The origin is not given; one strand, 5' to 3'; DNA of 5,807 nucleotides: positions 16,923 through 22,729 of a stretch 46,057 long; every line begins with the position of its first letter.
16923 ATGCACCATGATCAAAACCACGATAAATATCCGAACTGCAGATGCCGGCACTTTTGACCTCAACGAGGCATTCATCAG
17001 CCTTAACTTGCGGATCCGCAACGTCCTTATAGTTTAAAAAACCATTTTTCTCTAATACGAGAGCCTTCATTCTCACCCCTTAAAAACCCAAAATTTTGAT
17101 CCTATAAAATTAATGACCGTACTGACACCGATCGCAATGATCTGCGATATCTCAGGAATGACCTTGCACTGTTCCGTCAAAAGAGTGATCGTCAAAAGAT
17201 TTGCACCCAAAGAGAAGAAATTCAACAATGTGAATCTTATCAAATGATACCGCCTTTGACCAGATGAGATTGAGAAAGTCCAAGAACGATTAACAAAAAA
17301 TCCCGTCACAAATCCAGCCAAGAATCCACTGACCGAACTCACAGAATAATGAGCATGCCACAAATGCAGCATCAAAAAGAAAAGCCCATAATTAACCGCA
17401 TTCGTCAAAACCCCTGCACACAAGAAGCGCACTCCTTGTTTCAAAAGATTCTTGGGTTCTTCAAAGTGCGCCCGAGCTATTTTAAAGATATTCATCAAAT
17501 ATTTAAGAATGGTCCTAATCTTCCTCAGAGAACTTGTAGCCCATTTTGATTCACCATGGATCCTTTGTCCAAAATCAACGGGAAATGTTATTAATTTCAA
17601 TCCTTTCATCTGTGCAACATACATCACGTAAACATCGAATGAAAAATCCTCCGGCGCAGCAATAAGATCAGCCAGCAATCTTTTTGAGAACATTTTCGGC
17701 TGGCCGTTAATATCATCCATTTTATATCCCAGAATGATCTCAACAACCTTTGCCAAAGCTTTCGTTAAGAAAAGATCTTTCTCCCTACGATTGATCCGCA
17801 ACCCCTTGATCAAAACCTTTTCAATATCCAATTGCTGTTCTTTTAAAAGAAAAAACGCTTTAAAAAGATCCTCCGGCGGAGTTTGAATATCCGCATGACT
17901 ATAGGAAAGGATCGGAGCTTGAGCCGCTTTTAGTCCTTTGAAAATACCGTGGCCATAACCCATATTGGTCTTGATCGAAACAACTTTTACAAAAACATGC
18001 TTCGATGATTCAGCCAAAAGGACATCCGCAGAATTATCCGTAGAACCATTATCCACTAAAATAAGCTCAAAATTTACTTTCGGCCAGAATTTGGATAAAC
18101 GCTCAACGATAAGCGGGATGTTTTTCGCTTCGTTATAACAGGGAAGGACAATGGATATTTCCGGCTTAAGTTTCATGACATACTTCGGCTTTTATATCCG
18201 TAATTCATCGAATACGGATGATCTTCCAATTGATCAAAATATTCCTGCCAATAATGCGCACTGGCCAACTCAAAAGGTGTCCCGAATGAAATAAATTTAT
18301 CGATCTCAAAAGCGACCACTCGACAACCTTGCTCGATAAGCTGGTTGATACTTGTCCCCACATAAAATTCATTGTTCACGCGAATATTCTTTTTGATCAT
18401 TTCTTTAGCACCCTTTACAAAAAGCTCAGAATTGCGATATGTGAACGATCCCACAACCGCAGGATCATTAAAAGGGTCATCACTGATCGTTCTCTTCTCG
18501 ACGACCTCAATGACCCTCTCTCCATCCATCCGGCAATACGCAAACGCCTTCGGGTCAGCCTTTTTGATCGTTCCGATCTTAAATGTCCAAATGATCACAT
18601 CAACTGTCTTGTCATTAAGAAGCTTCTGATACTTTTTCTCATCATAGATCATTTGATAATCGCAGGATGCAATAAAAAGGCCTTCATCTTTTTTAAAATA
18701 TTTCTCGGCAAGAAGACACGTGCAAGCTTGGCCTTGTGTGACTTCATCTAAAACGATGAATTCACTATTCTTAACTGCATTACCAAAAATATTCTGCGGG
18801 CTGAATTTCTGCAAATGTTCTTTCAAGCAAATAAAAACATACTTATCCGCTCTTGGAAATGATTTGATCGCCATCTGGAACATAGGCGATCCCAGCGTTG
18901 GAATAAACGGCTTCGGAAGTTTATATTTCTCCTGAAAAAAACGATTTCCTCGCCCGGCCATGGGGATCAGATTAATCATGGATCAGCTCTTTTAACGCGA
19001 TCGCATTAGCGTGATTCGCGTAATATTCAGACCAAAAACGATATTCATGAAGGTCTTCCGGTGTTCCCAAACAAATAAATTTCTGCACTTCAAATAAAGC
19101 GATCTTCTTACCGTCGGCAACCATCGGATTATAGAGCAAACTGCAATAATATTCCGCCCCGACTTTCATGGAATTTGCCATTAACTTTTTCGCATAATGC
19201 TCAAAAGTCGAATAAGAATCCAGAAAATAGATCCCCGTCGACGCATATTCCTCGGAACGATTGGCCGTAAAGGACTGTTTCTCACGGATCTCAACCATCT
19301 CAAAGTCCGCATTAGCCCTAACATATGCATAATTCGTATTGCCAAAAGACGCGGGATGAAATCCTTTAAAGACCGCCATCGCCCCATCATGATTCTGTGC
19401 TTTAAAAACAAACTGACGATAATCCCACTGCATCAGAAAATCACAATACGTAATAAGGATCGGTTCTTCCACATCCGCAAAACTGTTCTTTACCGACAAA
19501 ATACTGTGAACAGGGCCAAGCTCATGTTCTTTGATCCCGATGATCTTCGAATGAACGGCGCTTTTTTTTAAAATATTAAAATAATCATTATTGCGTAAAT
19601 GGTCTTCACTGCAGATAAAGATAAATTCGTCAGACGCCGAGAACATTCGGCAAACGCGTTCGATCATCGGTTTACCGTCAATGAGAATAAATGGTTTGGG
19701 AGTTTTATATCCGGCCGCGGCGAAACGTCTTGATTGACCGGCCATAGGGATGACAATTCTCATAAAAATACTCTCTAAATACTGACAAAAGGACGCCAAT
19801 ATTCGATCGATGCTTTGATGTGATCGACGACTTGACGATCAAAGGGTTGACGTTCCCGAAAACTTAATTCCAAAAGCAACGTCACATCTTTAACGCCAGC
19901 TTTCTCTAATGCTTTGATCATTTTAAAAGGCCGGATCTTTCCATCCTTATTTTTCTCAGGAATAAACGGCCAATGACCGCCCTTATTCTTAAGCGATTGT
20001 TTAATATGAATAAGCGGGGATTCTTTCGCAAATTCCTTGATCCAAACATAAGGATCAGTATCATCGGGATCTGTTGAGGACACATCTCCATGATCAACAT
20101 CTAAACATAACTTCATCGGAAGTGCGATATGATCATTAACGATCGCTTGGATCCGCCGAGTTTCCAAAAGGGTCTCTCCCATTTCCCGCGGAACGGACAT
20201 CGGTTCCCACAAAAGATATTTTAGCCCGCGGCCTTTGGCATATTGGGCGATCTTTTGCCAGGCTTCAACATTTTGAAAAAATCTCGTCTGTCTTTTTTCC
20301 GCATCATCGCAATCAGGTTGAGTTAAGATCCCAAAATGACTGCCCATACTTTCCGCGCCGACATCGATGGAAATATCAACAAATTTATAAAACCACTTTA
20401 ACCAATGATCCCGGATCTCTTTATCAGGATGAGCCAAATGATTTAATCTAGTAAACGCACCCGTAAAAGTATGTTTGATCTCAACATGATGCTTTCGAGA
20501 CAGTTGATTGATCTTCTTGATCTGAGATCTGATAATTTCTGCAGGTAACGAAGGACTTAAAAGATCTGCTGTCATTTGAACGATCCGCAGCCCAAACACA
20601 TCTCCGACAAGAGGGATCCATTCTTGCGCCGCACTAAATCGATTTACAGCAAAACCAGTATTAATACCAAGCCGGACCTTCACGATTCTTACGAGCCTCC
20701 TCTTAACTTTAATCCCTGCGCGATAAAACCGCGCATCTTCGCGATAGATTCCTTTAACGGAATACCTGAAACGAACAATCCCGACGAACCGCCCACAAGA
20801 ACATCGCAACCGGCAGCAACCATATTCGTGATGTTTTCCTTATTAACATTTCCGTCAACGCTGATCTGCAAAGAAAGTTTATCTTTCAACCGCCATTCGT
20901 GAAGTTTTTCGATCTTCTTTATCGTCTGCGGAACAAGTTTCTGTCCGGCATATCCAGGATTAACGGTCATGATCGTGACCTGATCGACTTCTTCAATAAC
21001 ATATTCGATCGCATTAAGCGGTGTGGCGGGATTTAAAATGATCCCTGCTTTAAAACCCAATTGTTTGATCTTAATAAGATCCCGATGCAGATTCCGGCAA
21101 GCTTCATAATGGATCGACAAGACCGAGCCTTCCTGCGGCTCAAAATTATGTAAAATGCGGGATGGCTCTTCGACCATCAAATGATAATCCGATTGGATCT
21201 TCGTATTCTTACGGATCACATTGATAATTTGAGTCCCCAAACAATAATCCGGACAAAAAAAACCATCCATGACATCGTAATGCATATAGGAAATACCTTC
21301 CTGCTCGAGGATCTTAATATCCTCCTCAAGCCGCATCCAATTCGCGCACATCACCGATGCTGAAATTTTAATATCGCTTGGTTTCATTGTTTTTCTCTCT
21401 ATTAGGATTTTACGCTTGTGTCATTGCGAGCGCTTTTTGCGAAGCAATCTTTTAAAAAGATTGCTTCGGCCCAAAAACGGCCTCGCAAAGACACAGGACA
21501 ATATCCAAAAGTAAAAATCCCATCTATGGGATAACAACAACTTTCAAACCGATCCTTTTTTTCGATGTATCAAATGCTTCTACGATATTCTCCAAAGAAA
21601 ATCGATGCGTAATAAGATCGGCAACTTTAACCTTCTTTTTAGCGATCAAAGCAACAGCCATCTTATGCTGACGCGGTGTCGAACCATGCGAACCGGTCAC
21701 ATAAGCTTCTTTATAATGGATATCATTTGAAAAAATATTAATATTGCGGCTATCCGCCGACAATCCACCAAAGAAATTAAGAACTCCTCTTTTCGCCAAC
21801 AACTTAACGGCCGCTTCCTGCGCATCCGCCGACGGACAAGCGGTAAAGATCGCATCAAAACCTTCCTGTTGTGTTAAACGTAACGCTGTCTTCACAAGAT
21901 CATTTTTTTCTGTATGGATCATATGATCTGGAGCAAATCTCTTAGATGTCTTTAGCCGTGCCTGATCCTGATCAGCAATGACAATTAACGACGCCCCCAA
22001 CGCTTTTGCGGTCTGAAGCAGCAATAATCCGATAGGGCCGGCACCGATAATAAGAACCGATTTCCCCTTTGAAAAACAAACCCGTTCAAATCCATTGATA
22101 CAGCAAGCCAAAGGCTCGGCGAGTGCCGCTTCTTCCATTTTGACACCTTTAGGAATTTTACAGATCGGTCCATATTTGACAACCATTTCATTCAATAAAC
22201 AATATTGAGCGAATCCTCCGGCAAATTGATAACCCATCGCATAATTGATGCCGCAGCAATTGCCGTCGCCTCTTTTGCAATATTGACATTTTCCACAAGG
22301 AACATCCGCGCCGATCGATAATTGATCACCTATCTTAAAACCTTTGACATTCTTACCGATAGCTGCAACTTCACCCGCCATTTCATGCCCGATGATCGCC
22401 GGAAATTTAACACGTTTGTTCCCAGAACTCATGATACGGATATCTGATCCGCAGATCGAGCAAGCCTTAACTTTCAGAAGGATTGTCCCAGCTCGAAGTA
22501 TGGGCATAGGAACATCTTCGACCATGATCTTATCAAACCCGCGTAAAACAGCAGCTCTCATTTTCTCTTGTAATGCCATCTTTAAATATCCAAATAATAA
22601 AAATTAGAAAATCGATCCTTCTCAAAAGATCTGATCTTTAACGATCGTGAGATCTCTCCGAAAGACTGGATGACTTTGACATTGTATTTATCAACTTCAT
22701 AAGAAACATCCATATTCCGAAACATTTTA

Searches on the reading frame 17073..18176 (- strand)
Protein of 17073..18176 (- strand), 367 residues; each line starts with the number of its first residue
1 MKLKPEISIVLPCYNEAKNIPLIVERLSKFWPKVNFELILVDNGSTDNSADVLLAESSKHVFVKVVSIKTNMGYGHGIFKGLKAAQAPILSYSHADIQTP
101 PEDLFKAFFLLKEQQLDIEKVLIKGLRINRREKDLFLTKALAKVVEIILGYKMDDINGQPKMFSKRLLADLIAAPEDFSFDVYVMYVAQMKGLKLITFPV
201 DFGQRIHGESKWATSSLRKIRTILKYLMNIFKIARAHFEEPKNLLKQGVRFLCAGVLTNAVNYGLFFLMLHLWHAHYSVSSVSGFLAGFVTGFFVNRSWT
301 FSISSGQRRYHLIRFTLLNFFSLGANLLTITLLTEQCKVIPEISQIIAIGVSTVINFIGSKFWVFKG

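Call 6: search_protein_families(library=pfam, proteins=[window:17073-18176:-], max_evalue=0.01)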
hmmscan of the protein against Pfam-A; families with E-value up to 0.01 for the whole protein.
window:17073-18176:- (367 aa): 3 families
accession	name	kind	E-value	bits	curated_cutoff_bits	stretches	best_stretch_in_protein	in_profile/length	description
PF04138.20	GtrA_DPMS_TM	-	1.2e-24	87.2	26.1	1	250-365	1-117/117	GtrA/DPMS, transmembrane domain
PF00535.33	Glycos_transf_2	-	1.8e-18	67.4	23.3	1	8-121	1-113/168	Glycosyl transferase family 2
PF10111.15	Glyco_tranf_2_2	-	0.0084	16.1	27.3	0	8-106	1-101/276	Glycosyltransferase like family 2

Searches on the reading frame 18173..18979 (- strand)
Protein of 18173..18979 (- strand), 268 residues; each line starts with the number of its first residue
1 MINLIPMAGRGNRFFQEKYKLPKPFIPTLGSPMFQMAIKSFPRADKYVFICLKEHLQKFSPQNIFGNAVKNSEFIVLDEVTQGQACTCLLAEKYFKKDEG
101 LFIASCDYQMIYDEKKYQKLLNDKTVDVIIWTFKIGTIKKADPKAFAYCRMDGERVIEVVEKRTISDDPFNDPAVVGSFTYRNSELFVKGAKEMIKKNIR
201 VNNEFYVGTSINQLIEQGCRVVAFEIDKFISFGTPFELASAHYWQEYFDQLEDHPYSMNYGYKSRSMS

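Call 6: search_protein_families(library=pfam, proteins=[window:18173-18979:-], max_evalue=0.01)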
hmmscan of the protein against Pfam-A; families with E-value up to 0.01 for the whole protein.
window:18173-18979:- (268 aa): 1 family
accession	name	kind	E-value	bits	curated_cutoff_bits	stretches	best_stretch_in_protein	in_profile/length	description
PF00483.29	NTP_transferase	-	2.1e-09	37.8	21.2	1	7-229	6-224/245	Nucleotidyl transferase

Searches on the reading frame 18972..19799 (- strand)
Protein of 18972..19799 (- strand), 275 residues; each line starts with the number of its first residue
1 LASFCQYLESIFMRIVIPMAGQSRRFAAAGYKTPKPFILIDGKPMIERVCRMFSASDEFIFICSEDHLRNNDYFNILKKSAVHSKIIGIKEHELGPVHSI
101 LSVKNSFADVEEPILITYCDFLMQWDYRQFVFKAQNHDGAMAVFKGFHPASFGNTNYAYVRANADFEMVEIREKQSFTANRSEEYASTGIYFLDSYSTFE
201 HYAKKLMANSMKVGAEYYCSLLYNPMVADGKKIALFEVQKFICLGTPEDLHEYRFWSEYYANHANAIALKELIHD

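Call 6: search_protein_families(library=pfam, proteins=[window:18972-19799:-], max_evalue=0.01)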
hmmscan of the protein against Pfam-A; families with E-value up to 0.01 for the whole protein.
window:18972-19799:- (275 aa): 2 families
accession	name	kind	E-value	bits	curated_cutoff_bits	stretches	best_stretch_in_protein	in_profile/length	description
PF00483.29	NTP_transferase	-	9.8e-11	42.1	21.2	1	20-204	7-190/245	Nucleotidyl transferase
PF12804.13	NTP_transf_3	-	1.8e-10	41.6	27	1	16-145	2-124/160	MobA-like NTP transferase domain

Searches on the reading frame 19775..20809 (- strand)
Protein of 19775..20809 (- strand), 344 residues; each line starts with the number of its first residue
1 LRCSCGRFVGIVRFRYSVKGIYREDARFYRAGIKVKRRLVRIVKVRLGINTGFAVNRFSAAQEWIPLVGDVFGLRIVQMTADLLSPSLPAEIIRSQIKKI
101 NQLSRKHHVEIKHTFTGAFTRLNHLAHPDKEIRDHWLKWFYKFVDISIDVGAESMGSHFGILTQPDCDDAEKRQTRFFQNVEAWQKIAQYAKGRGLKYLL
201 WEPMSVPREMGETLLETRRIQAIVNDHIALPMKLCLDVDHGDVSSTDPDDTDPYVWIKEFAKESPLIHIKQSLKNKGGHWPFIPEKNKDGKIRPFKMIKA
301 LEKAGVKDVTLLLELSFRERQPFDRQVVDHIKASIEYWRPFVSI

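Call 6: search_protein_families(library=pfam, proteins=[window:19775-20809:-], max_evalue=0.01)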
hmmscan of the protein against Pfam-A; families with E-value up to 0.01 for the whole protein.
window:19775-20809:- (344 aa): 1 family
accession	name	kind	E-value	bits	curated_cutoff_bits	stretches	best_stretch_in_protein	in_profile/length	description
PF01261.30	AP_endonuc_2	-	2e-10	41.2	31.1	1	73-332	8-240/249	Xylose isomerase-like TIM barrel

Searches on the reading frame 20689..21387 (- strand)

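Call 6: search_protein_families(library=pfam, proteins=[window:20689-21387:-], max_evalue=0.01)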
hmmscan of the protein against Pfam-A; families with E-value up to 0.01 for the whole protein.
window:20689-21387:- (232 aa): 1 family
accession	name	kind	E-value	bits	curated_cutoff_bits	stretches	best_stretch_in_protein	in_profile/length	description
PF00834.25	Ribul_P_3_epim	-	6.3e-61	205.7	21.1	1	7-201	1-195/198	Ribulose-phosphate 3 epimerase family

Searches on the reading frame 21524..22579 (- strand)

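Call 6: search_protein_families(library=pfam, proteins=[window:21524-22579:-], max_evalue=0.01)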
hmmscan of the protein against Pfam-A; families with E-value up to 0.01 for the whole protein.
window:21524-22579:- (351 aa): 11 families
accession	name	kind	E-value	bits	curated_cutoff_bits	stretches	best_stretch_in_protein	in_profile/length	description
PF08240.17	ADH_N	-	3.3e-27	95.2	23.5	1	30-134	2-100/104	Alcohol dehydrogenase GroES-like domain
PF00107.32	ADH_zinc_N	-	3e-20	72.9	31.8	1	182-313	1-128/129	Zinc-binding dehydrogenase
PF16912.11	Glu_dehyd_C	-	3e-12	46.9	34.9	1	172-348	31-208/211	Glucose dehydrogenase C-terminus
PF13241.12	NAD_binding_7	-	2.2e-05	25.4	22.1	1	171-267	6-88/104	Putative NAD(P)-binding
PF00070.33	Pyr_redox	-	0.00012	23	22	0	174-208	1-35/82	Pyridine nucleotide-disulphide oxidoreductase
PF00899.27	ThiF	-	0.00032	20.3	28.1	1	174-234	22-84/238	ThiF family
PF13602.12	ADH_zinc_N_2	-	0.00073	20.9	27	1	218-339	4-123/134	Zinc-binding dehydrogenase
PF01262.27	AlaDh_PNT_C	-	0.00075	19.4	23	1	174-228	30-79/214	Alanine dehydrogenase/PNT, C-terminal domain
PF02826.25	2-Hacid_dh_C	-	0.0026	17.6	25.1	1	171-209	35-73/178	D-isomer specific 2-hydroxyacid dehydrogenase, NAD binding domain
PF13478.12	XdhC_C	-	0.0034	18.4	29.7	1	175-242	1-57/125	XdhC Rossmann domain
PF02254.24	TrkA_N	-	0.0057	17.4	23.8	0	175-262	1-84/116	TrkA-N domain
